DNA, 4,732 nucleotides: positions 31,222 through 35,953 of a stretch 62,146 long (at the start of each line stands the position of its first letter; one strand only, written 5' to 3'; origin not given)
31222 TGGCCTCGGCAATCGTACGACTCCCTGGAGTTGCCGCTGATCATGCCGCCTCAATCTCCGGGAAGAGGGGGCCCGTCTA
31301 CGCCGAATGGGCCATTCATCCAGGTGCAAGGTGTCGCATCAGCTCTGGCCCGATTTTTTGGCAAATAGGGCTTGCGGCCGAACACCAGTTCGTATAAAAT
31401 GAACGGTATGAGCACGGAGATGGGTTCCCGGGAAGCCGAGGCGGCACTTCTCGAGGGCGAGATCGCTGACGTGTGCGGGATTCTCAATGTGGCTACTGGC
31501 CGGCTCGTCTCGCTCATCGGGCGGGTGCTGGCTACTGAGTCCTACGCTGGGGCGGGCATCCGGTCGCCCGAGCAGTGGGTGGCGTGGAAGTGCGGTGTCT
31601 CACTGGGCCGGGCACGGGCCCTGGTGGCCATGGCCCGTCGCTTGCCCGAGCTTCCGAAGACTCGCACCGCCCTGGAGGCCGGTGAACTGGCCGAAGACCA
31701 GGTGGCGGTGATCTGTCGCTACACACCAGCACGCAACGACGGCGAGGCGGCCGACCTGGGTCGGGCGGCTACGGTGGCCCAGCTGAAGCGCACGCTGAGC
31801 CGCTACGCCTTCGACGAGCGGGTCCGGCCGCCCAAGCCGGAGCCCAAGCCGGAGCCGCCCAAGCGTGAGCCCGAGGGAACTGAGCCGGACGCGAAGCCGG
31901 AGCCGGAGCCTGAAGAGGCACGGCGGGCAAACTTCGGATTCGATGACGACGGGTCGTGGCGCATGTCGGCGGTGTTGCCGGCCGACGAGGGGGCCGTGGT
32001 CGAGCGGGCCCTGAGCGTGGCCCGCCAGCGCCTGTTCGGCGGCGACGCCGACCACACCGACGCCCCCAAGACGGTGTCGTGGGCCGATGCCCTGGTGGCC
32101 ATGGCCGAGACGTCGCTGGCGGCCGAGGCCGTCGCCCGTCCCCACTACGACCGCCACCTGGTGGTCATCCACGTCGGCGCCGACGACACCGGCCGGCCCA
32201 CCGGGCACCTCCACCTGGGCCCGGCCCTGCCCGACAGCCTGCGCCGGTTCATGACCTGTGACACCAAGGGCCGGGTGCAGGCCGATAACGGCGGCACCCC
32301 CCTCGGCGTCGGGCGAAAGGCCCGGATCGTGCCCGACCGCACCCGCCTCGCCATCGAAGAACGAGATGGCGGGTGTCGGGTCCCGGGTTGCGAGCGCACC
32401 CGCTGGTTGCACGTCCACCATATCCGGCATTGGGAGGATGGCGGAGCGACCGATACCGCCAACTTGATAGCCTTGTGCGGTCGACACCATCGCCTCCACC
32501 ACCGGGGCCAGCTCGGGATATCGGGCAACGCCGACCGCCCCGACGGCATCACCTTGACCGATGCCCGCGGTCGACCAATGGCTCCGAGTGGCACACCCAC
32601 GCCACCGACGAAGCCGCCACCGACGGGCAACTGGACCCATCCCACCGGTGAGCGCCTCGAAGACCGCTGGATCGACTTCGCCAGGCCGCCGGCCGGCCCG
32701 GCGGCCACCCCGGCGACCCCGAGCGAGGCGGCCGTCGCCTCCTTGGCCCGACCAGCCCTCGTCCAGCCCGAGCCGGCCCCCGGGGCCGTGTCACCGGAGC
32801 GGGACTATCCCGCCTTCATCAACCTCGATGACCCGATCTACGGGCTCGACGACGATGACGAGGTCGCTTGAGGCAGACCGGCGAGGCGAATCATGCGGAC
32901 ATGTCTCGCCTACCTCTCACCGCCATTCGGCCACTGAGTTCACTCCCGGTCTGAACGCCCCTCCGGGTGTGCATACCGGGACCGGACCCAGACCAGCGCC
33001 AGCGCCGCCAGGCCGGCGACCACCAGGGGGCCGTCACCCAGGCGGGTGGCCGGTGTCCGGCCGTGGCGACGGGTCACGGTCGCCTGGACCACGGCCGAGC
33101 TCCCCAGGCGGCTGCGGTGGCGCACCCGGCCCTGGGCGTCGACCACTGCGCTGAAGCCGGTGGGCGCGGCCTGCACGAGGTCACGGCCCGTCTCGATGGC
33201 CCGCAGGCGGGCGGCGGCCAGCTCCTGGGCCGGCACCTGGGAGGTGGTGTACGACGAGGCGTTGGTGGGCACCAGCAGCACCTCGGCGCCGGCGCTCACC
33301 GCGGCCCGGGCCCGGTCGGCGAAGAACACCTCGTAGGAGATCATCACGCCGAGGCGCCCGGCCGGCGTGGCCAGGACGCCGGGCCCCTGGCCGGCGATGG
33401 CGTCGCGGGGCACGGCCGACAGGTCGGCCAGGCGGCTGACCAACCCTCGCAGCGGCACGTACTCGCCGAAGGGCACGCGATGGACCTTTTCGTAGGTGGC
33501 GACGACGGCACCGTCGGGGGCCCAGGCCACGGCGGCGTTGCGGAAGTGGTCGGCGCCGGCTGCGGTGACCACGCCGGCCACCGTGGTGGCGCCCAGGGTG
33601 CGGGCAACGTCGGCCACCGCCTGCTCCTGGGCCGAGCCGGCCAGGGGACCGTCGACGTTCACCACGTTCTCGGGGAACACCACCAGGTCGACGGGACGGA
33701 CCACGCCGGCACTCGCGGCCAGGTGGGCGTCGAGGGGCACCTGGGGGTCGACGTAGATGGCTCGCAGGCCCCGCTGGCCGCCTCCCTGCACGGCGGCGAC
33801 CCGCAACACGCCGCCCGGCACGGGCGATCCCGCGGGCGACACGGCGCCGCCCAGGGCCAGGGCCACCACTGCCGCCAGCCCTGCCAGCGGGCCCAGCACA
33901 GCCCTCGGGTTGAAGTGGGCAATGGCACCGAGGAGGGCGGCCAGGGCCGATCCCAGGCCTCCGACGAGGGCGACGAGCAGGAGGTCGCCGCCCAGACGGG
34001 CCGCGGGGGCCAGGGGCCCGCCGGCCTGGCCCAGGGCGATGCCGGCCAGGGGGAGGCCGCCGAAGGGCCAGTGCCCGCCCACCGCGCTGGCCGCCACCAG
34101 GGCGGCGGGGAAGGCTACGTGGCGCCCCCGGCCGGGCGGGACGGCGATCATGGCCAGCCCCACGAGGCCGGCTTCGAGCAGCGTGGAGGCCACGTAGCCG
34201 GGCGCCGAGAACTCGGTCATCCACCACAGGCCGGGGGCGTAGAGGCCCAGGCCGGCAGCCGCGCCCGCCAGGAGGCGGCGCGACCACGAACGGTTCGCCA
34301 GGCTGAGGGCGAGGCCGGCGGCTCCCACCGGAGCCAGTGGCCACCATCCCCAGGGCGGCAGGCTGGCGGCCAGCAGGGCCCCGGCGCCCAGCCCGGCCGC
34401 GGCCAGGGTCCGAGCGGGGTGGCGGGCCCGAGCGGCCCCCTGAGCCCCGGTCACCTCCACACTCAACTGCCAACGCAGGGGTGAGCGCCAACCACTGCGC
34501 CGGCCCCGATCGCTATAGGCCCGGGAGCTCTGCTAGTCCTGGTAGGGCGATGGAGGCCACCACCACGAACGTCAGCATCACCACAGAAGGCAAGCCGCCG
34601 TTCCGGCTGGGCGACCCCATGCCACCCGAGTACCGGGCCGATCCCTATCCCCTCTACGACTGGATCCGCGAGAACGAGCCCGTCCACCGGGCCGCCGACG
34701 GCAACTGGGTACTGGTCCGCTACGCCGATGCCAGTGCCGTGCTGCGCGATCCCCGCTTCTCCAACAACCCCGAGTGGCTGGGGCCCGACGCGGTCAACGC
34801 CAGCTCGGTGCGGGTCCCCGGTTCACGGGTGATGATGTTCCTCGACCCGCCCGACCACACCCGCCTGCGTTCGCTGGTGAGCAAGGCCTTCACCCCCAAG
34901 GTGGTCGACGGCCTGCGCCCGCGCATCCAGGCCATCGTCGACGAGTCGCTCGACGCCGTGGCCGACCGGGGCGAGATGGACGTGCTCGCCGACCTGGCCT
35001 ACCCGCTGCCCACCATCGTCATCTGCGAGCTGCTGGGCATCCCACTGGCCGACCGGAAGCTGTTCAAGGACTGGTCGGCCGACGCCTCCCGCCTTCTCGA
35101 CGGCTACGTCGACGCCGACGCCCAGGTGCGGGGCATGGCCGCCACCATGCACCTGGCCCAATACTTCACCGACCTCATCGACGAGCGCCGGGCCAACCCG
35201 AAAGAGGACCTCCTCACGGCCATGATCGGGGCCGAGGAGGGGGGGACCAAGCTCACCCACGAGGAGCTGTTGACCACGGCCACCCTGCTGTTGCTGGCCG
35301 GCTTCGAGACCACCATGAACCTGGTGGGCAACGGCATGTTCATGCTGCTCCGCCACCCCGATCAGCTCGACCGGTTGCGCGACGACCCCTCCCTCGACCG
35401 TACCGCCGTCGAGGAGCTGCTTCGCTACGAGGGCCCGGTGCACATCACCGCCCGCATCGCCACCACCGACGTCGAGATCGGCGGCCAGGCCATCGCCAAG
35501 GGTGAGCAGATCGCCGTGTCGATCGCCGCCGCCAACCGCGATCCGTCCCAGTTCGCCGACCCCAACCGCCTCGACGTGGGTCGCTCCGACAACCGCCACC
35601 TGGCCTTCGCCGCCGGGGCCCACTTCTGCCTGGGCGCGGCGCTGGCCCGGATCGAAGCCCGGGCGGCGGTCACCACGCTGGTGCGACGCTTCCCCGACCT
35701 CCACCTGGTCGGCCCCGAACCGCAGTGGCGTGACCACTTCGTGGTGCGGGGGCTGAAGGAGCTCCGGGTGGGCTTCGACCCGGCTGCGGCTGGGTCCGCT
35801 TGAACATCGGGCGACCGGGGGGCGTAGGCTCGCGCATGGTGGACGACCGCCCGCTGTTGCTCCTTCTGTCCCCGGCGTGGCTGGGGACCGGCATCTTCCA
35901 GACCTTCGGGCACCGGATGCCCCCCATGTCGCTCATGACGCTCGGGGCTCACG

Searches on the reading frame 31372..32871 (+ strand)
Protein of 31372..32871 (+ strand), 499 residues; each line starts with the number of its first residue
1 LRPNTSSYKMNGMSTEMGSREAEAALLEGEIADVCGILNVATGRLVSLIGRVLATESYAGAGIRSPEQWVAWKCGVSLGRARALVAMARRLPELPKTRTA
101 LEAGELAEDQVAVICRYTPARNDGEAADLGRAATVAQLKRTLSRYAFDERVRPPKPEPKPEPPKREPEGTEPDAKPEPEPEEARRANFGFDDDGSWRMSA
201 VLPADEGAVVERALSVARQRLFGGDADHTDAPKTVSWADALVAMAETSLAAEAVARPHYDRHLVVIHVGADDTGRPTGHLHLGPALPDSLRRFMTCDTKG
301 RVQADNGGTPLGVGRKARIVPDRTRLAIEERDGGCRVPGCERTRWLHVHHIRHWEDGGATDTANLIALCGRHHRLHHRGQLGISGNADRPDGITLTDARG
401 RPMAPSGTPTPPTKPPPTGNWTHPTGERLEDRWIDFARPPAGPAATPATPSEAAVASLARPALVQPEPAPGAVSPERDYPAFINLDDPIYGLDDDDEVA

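Call 31: search_protein_families(library=pfam, max_evalue=0.00001, proteins=[window:31372-32871:+])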
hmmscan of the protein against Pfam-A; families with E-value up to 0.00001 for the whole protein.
window:31372-32871:+ (499 aa): 2 families
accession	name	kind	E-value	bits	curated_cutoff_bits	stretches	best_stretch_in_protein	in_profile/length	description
PF02720.22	DUF222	-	2.9e-18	66.7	24.4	1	46-332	19-306/306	Domain of unknown function (DUF222)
PF01844.29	HNH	-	9e-07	29.4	21.4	1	342-378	6-46/47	HNH endonuclease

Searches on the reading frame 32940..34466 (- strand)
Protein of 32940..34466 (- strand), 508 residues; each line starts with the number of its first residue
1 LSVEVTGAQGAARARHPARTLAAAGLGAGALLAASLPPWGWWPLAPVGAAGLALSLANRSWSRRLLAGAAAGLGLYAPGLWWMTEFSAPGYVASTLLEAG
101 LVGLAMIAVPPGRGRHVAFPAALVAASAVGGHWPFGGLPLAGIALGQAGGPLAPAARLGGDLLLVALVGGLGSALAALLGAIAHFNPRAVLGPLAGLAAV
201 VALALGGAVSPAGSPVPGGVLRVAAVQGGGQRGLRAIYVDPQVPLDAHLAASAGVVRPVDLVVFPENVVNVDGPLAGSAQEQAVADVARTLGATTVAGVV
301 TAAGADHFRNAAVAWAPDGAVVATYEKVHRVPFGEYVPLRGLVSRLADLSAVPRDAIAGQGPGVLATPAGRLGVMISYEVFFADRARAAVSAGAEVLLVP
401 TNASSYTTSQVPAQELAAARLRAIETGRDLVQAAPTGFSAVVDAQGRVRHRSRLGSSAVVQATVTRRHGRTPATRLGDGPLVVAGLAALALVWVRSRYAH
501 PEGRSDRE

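Call 31: search_protein_families(library=pfam, max_evalue=0.00001, proteins=[window:32940-34466:-])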
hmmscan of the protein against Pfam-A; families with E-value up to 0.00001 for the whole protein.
window:32940-34466:- (508 aa): 2 families
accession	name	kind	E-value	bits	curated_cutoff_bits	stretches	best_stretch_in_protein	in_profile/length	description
PF00795.27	CN_hydrolase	-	1.9e-21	77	23.2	1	222-466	1-248/256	Carbon-nitrogen hydrolase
PF20154.4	LNT_N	-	6.5e-17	62.6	27.1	1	28-168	1-153/159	Apolipoprotein N-acyltransferase N-terminal domain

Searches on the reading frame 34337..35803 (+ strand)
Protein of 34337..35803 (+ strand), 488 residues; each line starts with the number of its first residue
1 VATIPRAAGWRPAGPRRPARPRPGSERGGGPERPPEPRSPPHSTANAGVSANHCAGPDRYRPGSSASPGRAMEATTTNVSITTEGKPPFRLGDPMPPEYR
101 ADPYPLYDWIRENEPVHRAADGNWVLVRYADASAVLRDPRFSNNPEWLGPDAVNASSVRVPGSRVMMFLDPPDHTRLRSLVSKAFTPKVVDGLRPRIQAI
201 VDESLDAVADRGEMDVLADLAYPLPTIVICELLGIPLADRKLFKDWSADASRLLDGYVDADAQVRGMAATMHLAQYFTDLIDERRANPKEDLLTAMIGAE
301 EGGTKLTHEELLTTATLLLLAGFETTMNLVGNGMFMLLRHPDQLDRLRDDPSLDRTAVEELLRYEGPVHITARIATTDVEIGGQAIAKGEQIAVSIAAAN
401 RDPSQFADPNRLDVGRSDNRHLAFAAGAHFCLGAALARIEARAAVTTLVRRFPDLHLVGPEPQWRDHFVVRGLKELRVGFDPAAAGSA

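Call 31: search_protein_families(library=pfam, max_evalue=0.00001, proteins=[window:34337-35803:+])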
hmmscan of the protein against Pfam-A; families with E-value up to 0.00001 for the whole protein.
window:34337-35803:+ (488 aa): 1 family
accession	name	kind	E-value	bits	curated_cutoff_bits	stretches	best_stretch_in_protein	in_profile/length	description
PF00067.27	p450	-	3.2e-32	112.3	22.8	1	150-452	71-432/462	Cytochrome P450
